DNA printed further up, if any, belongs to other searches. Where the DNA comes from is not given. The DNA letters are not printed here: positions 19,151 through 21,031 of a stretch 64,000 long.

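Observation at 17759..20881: Truncated Hsp70-like ATPase plus APH-kinase/P-loop-kinase fusion, in operon with dprA-topA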

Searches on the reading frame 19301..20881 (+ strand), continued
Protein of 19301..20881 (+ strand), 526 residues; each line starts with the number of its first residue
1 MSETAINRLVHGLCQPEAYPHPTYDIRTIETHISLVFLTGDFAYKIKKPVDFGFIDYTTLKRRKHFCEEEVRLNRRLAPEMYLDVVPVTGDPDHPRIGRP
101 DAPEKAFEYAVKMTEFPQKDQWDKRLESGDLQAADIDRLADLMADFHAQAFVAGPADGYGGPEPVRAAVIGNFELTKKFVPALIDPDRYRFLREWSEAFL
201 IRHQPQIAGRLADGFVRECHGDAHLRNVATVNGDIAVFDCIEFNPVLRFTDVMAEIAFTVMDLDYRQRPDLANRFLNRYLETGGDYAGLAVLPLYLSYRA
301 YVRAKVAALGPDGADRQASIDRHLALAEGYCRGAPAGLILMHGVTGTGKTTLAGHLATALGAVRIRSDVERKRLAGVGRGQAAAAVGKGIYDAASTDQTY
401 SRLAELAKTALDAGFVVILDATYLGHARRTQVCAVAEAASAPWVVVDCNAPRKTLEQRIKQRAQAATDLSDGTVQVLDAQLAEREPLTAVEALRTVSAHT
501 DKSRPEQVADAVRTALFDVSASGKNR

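Call 56: fold_search(model_id=the predicted structure, library=pdb)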
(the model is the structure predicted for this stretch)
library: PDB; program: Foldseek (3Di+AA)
matches with E <= 10: 1347; with E <= 0.001: 215
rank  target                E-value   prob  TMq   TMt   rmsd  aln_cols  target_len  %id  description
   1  2ofw_C                1.8e-06  1.00  0.28  0.67   4.1       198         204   23  Crystal structure of the APSK domain of human PAPSS1 complexed with 2 APS molecules (released 2007-04-10)
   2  3dxq_A                1.8e-06  1.00  0.38  0.61   6.1       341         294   13  Crystal structure of choline/ethanolamine kinase family protein (NP_106042.1) from MESORHIZOBIUM LOTI at 2.55 A resolu (released 2008-08-05)
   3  2ofw_E                2.0e-06  1.00  0.27  0.64   4.7       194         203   21  Crystal structure of the APSK domain of human PAPSS1 complexed with 2 APS molecules (released 2007-04-10)
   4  2ofx_A                2.3e-06  1.00  0.27  0.65   4.6       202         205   21  crystal structure of the APSK domain of human PAPSS1 in complex with ADPMg and PAPS (released 2007-04-10)
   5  2ofw_G                4.6e-06  1.00  0.25  0.61   6.7       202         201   21  Crystal structure of the APSK domain of human PAPSS1 complexed with 2 APS molecules (released 2007-04-10)
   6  2ofw_B                6.4e-06  1.00  0.28  0.70   4.4       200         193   22  Crystal structure of the APSK domain of human PAPSS1 complexed with 2 APS molecules (released 2007-04-10)
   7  2ofw_A                7.0e-06  1.00  0.27  0.66   4.7       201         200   22  Crystal structure of the APSK domain of human PAPSS1 complexed with 2 APS molecules (released 2007-04-10)
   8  8i1n_B                7.0e-06  1.00  0.28  0.67   4.7       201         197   20  Crystal structure of APSK2 domain from human PAPSS2 in complex with endogenous APS and ADP (released 2023-06-28)
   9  2pup_A                8.1e-06  1.00  0.30  0.40   9.6       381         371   10  Structures of 5-methylthioribose kinase reveal substrate specificity and unusual mode of nucleotide binding (released 2007-05-22)
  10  4feu_B                9.3e-06  1.00  0.33  0.58   6.9       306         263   15  Crystal structure of the aminoglycoside phosphotransferase APH(3')-Ia, with substrate kanamycin and small molecule inh (released 2012-06-20)
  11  4gkh_K                1.0e-05  1.00  0.32  0.56   5.9       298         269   16  Crystal structure of the aminoglycoside phosphotransferase APH(3')-Ia, with substrate kanamycin and small molecule inh (released 2012-09-05)
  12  8bi5_A                1.0e-05  1.00  0.36  0.48   7.4       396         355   12  Crystal structure of human Choline Kinase A in complex with UNC0737 (released 2023-11-15)
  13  4fex_C                1.1e-05  1.00  0.31  0.56   5.9       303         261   16  Crystal structure of the aminoglycoside phosphotransferase APH(3')-Ia, with substrate kanamycin and small molecule inh (released 2012-06-20)
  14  4fev_C                1.2e-05  1.00  0.28  0.51  10.1       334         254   14  Crystal structure of the aminoglycoside phosphotransferase APH(3')-Ia, with substrate kanamycin and small molecule inh (released 2012-06-20)
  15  3adb_B                1.2e-05  1.00  0.27  0.54   6.6       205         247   16  Crystal structure of O-phosphoseryl-tRNA kinase complexed with selenocysteine tRNA and AMPPNP (crystal type 1) (released 2010-07-28)
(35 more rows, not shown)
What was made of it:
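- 19301..20881 (+): Dual kinase, 526 aa: N-terminal APH/choline-kinase-like domain (about residues 20-310) packed on a C-terminal P-loop AAA_33 kinase domain (about residues 335-500). Foldseek hits to APH(3')-Ia, choline kinase and MTR kinase for the N-domain, and to APS kinase, PSTK and a sugar kinase for the C-domain (call 56).
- On Bifunctional APH/ATP-binding protein family: APH, choline-kinase and MTR-kinase fold matches (call 56).
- Fold matches in call 56. The best structural matches are the small-molecule kinases APS kinase and sugar kinase (call 56).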

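Call 68: search_protein_families(library=pfam, alignment_id=A5, max_evalue=0.00001)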
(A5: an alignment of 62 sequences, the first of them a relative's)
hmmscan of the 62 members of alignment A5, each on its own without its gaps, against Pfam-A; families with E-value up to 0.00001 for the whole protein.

A. member 1, L010:7086-7985:+ (299 aa): 2 families
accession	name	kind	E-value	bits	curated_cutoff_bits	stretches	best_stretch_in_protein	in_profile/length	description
PF07479.19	NAD_Gly3P_dh_C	-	3.7e-24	86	25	1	157-288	1-139/142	NAD-dependent glycerol-3-phosphate dehydrogenase C-terminus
PF01210.29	NAD_Gly3P_dh_N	-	7.1e-11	42.8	23.1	1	42-136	60-156/158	NAD-dependent glycerol-3-phosphate dehydrogenase N-terminus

B. families by the number of members that match (of 62 scanned): 82 families (the first 25 are shown)
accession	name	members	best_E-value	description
PF01219.24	DAGK_prokar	3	4.6e-31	Prokaryotic diacylglycerol kinase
PF00571.33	CBS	3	9e-27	CBS domain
PF02867.20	Ribonuc_red_lgC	2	1.7e-132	Ribonucleotide reductase, barrel domain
PF00912.28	Transgly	2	2.8e-61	Transglycosylase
PF12804.13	NTP_transf_3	2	3e-38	MobA-like NTP transferase domain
PF14814.11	UB2H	2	2.5e-22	Bifunctional transglycosylase second domain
PF00905.27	Transpeptidase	2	2.8e-19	Penicillin binding protein transpeptidase domain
PF00317.26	Ribonuc_red_lgN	2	4.1e-11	Ribonucleotide reductase, all-alpha domain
PF00805.28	Pentapeptide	2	1.3e-10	Pentapeptide repeats (8 copies)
PF01139.22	RtcB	1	8.5e-171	tRNA-splicing ligase RtcB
PF00850.24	Hist_deacetyl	1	5.9e-106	Histone deacetylase domain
PF01070.24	FMN_dh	1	7.1e-102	FMN-dependent dehydrogenase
PF04107.18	GCS2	1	2.6e-88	Glutamate-cysteine ligase family 2(GCS2)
PF00348.22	polyprenyl_synt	1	6.3e-81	Polyprenyl synthetase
PF06080.18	DUF938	1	1.9e-68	Protein of unknown function (DUF938)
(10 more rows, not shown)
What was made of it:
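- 62 immediate neighbours hit 82 different Pfam families, at most 3 neighbours per family (call 68).
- Tried and rejected: In 42 non-Pseudomonas loci the 62 immediate neighbours hit 82 different Pfam families, at most 3 neighbours per family (call 68).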
